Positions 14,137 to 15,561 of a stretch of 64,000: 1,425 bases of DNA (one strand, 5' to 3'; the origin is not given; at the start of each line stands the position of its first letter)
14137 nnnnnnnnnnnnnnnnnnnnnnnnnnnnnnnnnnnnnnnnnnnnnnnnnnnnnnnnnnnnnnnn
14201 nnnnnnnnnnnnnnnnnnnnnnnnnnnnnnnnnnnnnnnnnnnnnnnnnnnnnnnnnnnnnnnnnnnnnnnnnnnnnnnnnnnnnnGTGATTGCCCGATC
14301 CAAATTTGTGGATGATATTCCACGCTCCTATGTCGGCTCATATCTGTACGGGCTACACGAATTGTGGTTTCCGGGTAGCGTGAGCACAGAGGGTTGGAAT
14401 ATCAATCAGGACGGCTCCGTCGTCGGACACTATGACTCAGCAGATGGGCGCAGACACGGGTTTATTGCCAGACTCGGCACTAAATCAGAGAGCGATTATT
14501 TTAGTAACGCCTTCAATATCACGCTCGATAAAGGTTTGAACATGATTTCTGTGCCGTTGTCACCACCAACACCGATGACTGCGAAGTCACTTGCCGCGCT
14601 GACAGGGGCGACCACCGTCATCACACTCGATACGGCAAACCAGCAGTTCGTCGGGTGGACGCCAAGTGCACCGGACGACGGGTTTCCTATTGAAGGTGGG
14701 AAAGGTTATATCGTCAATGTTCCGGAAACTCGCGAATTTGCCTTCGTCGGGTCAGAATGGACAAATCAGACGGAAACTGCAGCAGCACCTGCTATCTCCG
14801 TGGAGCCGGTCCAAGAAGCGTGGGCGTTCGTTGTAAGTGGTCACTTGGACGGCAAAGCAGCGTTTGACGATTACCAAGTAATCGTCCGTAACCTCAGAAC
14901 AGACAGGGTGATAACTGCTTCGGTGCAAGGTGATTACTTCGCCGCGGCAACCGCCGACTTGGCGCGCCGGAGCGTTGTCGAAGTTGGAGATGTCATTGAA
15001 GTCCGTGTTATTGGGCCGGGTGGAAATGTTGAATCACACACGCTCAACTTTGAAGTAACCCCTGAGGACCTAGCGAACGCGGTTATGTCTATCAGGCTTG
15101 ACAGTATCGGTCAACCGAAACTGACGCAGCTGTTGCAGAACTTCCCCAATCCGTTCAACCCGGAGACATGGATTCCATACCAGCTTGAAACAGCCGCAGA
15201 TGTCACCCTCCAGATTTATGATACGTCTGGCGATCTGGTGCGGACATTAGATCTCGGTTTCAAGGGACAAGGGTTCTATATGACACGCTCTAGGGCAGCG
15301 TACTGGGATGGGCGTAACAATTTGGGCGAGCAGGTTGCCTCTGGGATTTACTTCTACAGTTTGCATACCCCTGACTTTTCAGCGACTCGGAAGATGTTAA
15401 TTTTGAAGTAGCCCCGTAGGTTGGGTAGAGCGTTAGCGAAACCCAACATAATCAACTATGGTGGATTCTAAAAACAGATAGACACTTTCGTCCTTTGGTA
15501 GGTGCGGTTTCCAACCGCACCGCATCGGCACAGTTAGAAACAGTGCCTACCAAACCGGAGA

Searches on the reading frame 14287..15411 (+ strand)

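Call 13: search_protein_families(library=pfam, proteins=[window:14287-15411:+])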
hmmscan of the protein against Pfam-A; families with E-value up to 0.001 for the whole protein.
window:14287-15411:+ (374 aa): 3 families
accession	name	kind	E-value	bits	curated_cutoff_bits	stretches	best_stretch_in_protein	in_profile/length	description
PF13860.13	FlgD_ig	-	2.2e-09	37.6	27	1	300-358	18-72/79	FlgD Ig-like domain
PF13585.12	CHU_C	-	1.6e-05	25.4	27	1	298-361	21-72/86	CHU_C Type IX secretion signal domain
PF18962.6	Por_Secre_tail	-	0.00039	21.1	27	0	286-372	2-75/75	Secretion system C-terminal sorting domain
